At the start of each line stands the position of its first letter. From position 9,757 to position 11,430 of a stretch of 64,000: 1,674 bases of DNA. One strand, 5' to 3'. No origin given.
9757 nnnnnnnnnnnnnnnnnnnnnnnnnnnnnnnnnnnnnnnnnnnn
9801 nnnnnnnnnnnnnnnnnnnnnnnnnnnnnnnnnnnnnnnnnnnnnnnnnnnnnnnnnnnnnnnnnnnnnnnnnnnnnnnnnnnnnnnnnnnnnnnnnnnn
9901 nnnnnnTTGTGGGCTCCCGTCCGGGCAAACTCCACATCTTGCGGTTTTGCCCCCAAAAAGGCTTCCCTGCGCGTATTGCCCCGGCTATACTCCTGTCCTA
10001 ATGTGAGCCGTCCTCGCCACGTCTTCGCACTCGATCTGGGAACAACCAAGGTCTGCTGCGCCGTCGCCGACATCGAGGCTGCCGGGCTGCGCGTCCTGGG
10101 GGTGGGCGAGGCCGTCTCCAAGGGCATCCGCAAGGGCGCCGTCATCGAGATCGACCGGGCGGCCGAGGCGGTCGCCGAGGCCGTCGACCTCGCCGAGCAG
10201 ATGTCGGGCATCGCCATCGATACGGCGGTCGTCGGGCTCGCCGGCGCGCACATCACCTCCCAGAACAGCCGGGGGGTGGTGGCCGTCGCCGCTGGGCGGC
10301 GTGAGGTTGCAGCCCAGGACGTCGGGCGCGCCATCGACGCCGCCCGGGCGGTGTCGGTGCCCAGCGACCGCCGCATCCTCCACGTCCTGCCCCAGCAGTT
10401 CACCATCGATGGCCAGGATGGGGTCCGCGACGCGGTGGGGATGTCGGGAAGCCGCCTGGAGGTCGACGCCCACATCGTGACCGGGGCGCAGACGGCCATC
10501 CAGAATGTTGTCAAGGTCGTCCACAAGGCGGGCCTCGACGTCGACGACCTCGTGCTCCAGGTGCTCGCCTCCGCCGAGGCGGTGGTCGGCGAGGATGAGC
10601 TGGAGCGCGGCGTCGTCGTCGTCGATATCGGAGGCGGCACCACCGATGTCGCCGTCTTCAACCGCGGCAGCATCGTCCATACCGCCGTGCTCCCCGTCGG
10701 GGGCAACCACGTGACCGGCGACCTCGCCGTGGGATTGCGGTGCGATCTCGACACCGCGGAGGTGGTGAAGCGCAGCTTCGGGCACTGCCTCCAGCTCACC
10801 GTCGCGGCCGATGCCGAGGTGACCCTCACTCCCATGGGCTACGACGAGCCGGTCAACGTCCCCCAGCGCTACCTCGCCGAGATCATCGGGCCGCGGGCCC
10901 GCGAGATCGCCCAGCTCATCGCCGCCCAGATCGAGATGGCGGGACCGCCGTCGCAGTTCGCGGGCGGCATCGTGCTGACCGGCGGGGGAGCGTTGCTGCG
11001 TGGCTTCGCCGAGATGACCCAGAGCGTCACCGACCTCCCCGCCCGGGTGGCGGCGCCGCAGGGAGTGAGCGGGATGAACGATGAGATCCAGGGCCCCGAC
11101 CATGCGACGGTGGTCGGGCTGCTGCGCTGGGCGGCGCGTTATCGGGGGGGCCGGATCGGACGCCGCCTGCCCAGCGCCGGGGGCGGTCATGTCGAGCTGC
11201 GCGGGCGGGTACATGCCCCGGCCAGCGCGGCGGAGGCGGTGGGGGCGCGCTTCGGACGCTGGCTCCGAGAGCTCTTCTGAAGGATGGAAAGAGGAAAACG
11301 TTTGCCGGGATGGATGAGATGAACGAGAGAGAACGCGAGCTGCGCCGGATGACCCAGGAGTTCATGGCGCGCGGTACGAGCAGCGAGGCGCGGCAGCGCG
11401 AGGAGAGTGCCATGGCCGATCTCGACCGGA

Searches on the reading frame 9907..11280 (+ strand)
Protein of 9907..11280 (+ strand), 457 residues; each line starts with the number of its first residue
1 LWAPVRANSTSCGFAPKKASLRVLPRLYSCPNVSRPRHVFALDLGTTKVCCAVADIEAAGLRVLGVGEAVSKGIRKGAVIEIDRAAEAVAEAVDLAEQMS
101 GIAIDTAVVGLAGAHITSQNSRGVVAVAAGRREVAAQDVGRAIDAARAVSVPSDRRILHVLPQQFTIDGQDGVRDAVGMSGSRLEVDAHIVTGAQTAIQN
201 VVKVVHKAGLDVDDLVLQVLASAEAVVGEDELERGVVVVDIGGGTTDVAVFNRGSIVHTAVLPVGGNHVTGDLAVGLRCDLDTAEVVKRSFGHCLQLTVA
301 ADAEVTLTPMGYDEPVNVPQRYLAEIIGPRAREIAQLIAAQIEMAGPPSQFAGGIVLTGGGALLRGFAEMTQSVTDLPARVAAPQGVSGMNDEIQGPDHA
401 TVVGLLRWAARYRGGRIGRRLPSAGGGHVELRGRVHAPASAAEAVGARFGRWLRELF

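Call 3: search_protein_families(library=pfam, proteins=[window:9907-11280:+], max_evalue=0.01)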
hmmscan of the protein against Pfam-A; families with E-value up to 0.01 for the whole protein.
window:9907-11280:+ (457 aa): 7 families
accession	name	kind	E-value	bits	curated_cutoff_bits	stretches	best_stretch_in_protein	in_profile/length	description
PF14450.12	FtsA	-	9.5e-36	123.4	31.8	1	237-404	1-127/127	Cell division protein FtsA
PF02491.25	SHS2_FTSA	-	8.8e-31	106.5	25.4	1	113-192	1-79/79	SHS2 domain inserted in FTSA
PF06723.19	MreB_Mbl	-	6.9e-15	55.1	27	1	231-383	142-305/327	MreB/Mbl protein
PF11104.14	PilM_2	-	2.3e-11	43.7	27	2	190-290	130-236/340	Type IV pilus assembly protein PilM;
PF06277.17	EutA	-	3.1e-08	33.4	27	1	204-273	115-182/475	Ethanolamine utilisation protein EutA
PF21522.3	MreB-like_C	-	0.0068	17.4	27.8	1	238-364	1-116/123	Archaeal actin homologue MreB-like, C-terminal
PF00022.25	Actin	-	0.0096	15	27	0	236-275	144-185/410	Actin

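Call 6: find_related_loci(query=window:9907-11280:+, collection=genome_contigs, flank=10000)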
Query window:9907-11280:+ (457 aa) in genome_contigs; peptide patterns used: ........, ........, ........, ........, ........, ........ (x = any residue, [..] = any of these).
267 stretches matched a pattern; 99 encode a relative of the query (tblastn E <= 1e-3); the best 80 are kept; 80 distinct loci.
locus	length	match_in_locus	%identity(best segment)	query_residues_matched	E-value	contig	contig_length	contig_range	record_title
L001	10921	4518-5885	85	2-457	0e+0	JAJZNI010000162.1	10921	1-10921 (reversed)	MAG: bacterium isolate MAS3.bin89 NODE_12480_length_10921_cov_1.762553, whole genome shotgun sequence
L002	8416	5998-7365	87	2-457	0e+0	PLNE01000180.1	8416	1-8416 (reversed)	MAG: Candidatus Dormiibacterota bacterium isolate fen_879 73.20120800_E2D.47_contig_7795, whole genome shotgun sequence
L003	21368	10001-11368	87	2-457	0e+0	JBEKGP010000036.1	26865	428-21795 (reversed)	MAG: Candidatus Dormibacteria bacterium isolate SPRUCE 256 SPRUCE_256_36, whole genome shotgun sequence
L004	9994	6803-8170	87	2-457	0e+0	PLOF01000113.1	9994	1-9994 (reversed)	MAG: Candidatus Dormiibacterota bacterium isolate fen_878 73.20120800_E1D.24_contig_7825, whole genome shotgun sequence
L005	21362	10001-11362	87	5-457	0e+0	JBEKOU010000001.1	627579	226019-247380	MAG: Candidatus Dormibacteria bacterium isolate SPRUCE 448 SPRUCE_448_1, whole genome shotgun sequence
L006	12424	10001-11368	86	2-457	0e+0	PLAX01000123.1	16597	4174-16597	MAG: Candidatus Dormiibacterota bacterium isolate bog_852 73.20111000_S2D.15_contig_407, whole genome shotgun sequence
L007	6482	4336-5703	87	2-457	0e+0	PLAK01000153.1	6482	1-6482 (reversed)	MAG: Candidatus Changshengia sp. isolate bog_854 73.20111000_S2M.16_contig_60813, whole genome shotgun sequence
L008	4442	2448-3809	87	5-457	0e+0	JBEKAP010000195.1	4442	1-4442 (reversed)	MAG: Candidatus Dormibacteria bacterium isolate SPRUCE 115 SPRUCE_115_195, whole genome shotgun sequence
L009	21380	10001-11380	85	4-457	0e+0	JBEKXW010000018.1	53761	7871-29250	MAG: Candidatus Dormibacteria bacterium isolate SPRUCE 660 SPRUCE_660_18, whole genome shotgun sequence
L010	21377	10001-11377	86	4-457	0e+0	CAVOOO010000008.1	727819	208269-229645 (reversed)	MAG: uncultured Chloroflexia bacterium isolate MFD00082.bin.2.3 genome assembly, contig: contig_4383, whole genome shotg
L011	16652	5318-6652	83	1-457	0e+0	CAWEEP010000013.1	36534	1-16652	MAG: Candidatus Dormibacteraeota bacterium isolate MFD01188.bin.2.123 genome assembly, contig: contig_131084, whole geno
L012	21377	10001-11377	85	4-457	0e+0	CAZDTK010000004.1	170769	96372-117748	MAG TPA_asm: uncultured Actinomycetes bacterium isolate binchicken_co3_340 genome assembly, contig: NODE_132_length_1707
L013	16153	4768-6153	84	1-457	0e+0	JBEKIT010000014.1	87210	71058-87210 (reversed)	MAG: Candidatus Dormibacteria bacterium isolate SPRUCE 306 SPRUCE_306_14, whole genome shotgun sequence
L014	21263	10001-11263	85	25-457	0e+0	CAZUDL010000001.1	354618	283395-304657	MAG TPA_asm: uncultured Actinomycetes bacterium isolate binchicken_co3_156 genome assembly, contig: NODE_17_length_35461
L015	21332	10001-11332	76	1-457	0e+0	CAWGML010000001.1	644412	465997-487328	MAG: Candidatus Dormibacteraeota bacterium isolate MFD01213.bin.2.104 genome assembly, contig: contig_1638, whole genome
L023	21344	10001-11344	75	8-457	0e+0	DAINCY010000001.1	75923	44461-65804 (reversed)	MAG TPA_asm: Candidatus Dormiibacterota bacterium isolate CTOTU41359 NODE_70_length_75923_cov_7.757526, whole genome sho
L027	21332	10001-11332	75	1-457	0e+0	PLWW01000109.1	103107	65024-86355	MAG: Candidatus Dormiibacterota bacterium isolate palsa_875 73.20120700_P3D.68_contig_1348, whole genome shotgun sequenc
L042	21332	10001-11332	73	1-457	0e+0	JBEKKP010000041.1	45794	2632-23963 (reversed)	MAG: Candidatus Dormibacteria bacterium isolate SPRUCE 34 SPRUCE_34_41, whole genome shotgun sequence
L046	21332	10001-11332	73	1-457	0e+0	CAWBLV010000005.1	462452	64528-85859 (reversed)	MAG: Candidatus Dormibacteraeota bacterium isolate MFD05705.bin.2.4 genome assembly, contig: contig_21752, whole genome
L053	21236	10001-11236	79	32-457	0e+0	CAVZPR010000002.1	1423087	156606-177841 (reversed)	MAG: Candidatus Dormibacteraeota bacterium isolate MFD09603.bin.2.40 genome assembly, contig: contig_18431, whole genome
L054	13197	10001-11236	77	32-457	0e+0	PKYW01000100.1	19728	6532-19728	MAG: Candidatus Dormiibacterota bacterium isolate palsa_857 73.20120500_P15.8_contig_4788, whole genome shotgun sequence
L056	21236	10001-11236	77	32-457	0e+0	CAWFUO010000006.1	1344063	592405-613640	MAG: Candidatus Dormibacteraeota bacterium isolate MFD09286.bin.2.130 genome assembly, contig: contig_26727, whole genom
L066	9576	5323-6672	68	9-457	0e+0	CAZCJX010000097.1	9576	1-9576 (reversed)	MAG TPA_asm: uncultured Actinomycetes bacterium isolate SRP272529_co2_40 genome assembly, contig: NODE_13249_length_9576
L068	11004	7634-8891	91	2-457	0e+0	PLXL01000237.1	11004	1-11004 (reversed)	MAG: Candidatus Dormiibacterota bacterium isolate palsa_874 73.20120700_P3D.45_contig_13298, whole genome shotgun sequen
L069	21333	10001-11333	76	1-457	3e-177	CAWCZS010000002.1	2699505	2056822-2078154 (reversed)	MAG: Candidatus Dormibacteraeota bacterium isolate MFD01716.bin.2.17 genome assembly, contig: contig_18889, whole genome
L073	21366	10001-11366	92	4-457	0e+0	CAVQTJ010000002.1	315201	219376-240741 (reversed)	MAG: uncultured bacterium isolate MFD09222.bin.3.133 genome assembly, contig: contig_106288, whole genome shotgun sequen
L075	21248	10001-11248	71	32-457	0e+0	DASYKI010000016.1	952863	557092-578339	MAG TPA_asm: Candidatus Dormiibacterota bacterium isolate SMAG_U4318 k141_1594429, whole genome shotgun sequence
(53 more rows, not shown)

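Call 14: search_protein_families(library=pfam, proteins=[L003:7800-8210:-, L003:8194-8559:-, L068:5059-5337:-, L005:6135-6803:+, L007:396-1157:+, L004:2840-3556:+, L013:1466-2332:+, L012:7319-7654:+, L042:6225-7829:+, L056:6975-7634:+], max_evalue=0.01)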
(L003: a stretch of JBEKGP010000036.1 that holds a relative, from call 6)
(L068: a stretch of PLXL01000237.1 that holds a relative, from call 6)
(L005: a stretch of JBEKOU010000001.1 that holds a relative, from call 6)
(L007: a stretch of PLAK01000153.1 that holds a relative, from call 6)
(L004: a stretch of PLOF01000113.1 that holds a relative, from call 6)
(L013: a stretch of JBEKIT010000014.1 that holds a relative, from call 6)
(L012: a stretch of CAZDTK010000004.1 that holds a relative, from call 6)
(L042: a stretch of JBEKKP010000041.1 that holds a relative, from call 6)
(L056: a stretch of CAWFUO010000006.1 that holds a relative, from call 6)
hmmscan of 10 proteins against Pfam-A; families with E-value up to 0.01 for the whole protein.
L003:7800-8210:- (136 aa): 1 family
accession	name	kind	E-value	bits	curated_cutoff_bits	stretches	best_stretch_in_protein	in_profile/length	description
PF01850.27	PIN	-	7.9e-12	46.3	23.6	1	8-125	1-118/120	PIN domain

L003:8194-8559:- (121 aa): 1 family
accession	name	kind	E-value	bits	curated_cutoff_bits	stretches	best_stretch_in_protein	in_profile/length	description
PF02604.26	PhdYeFM_antitox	-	3.7e-10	39.9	29.8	1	28-70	2-45/74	Antitoxin Phd_YefM, type II toxin-antitoxin system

L068:5059-5337:- (92 aa): 0 families

L005:6135-6803:+ (222 aa): 0 families

L007:396-1157:+ (253 aa): 0 families

L004:2840-3556:+ (238 aa): 1 family
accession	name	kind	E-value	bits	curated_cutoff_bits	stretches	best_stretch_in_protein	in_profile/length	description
PF03734.19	YkuD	-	1.9e-20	74.4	23.4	1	109-236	3-146/146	L,D-transpeptidase catalytic domain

L013:1466-2332:+ (288 aa): 0 families

L012:7319-7654:+ (111 aa): 0 families

L042:6225-7829:+ (534 aa): 1 family
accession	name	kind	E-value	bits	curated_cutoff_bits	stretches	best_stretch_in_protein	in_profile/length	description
PF07690.21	MFS_1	-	1.7e-40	139.4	33.4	2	89-271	3-183/347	Major Facilitator Superfamily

L056:6975-7634:+ (219 aa): 2 families
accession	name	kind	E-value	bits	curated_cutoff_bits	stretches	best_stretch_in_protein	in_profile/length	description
PF12900.13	Pyridox_ox_2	-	1.2e-43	148.8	27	1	23-163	3-139/140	Pyridoxamine 5'-phosphate oxidase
PF01243.27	PNPOx_N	-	0.00018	22.3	28.1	1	42-131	23-93/120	Pyridoxamine 5'-phosphate oxidase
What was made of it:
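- A distantly related MFS lies in the same spacer in L042, L046 and L069 (call 14). The close clade carries a different TA pair (Phd/PIN, opposite strand) in the metF-adh spacer (call 14).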

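Call 15: search_protein_families(library=pfam, proteins=[L008:796-2094:+, L023:8075-9775:+, L027:8070-9719:+, L053:6240-7496:+, L054:8963-9703:+, L066:4390-5259:+, L073:969-3545:+, L073:3542-5272:+, L073:6490-7482:-, L075:8295-9959:-], max_evalue=0.01)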
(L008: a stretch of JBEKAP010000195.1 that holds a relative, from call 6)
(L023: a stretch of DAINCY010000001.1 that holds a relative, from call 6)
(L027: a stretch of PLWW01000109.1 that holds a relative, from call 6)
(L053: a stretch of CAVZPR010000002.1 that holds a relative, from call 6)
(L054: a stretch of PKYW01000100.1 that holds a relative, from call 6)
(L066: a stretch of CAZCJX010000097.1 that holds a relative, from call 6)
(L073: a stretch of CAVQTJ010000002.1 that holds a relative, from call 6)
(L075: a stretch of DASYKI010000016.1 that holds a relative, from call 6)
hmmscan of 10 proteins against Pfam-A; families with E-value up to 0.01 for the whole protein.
L008:796-2094:+ (432 aa): 1 family
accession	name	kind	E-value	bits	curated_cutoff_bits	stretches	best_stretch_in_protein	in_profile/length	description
PF14016.12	DUF4232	-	2e-05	25.2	27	1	119-238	1-103/129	Domain of unknown function (DUF4232)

L023:8075-9775:+ (566 aa): 2 families
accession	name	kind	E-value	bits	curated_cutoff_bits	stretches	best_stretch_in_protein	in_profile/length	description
PF01663.27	Phosphodiest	-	2e-14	54.4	23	1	56-126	1-68/342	Type I phosphodiesterase / nucleotide pyrophosphatase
PF00884.28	Sulfatase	-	7e-06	26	25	0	337-546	208-300/301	Sulfatase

L027:8070-9719:+ (549 aa): 1 family
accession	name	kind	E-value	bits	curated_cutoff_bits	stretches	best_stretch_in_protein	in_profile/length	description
PF01663.27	Phosphodiest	-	6e-18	66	23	1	39-481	1-328/342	Type I phosphodiesterase / nucleotide pyrophosphatase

L053:6240-7496:+ (418 aa): 2 families
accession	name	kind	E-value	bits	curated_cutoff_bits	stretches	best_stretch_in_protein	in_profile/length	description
PF02720.22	DUF222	-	3.9e-39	135.2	24.4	1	69-353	9-306/306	Domain of unknown function (DUF222)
PF01844.29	HNH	-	9.7e-08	32.5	21.4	1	360-400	3-46/47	HNH endonuclease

L054:8963-9703:+ (246 aa): 0 families

L066:4390-5259:+ (289 aa): 2 families
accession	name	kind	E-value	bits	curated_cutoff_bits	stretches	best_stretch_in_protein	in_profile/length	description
PF14219.11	DUF4328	-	3.5e-35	121.5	27.2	1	112-272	5-165/166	Domain of unknown function (DUF4328)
PF01027.25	Bax1-I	-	0.0078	16.4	34.1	0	209-273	66-117/207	Inhibitor of apoptosis-promoting Bax1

L073:969-3545:+ (858 aa): 1 family
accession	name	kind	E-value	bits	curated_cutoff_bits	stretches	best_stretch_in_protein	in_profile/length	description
PF00128.31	Alpha-amylase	-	1.4e-21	77.8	22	1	25-126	25-119/446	Alpha amylase, catalytic domain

L073:3542-5272:+ (576 aa): 3 families
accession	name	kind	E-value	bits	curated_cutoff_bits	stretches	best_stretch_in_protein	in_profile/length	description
PF00128.31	Alpha-amylase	-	1e-20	74.9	22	1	108-188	15-94/446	Alpha amylase, catalytic domain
PF11941.14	DUF3459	-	7.6e-16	58.7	22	1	486-573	1-89/90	Domain of unknown function (DUF3459)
PF02922.24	CBM_48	-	0.0018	19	22.4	1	3-54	14-71/83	Carbohydrate-binding module 48 (Isoamylase N-terminal domain)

L073:6490-7482:- (330 aa): 1 family
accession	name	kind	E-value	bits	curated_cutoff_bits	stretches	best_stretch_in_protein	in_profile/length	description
PF13520.12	AA_permease_2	-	1.7e-20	73.8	27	1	45-293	202-426/427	Amino acid permease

L075:8295-9959:- (554 aa): 0 families
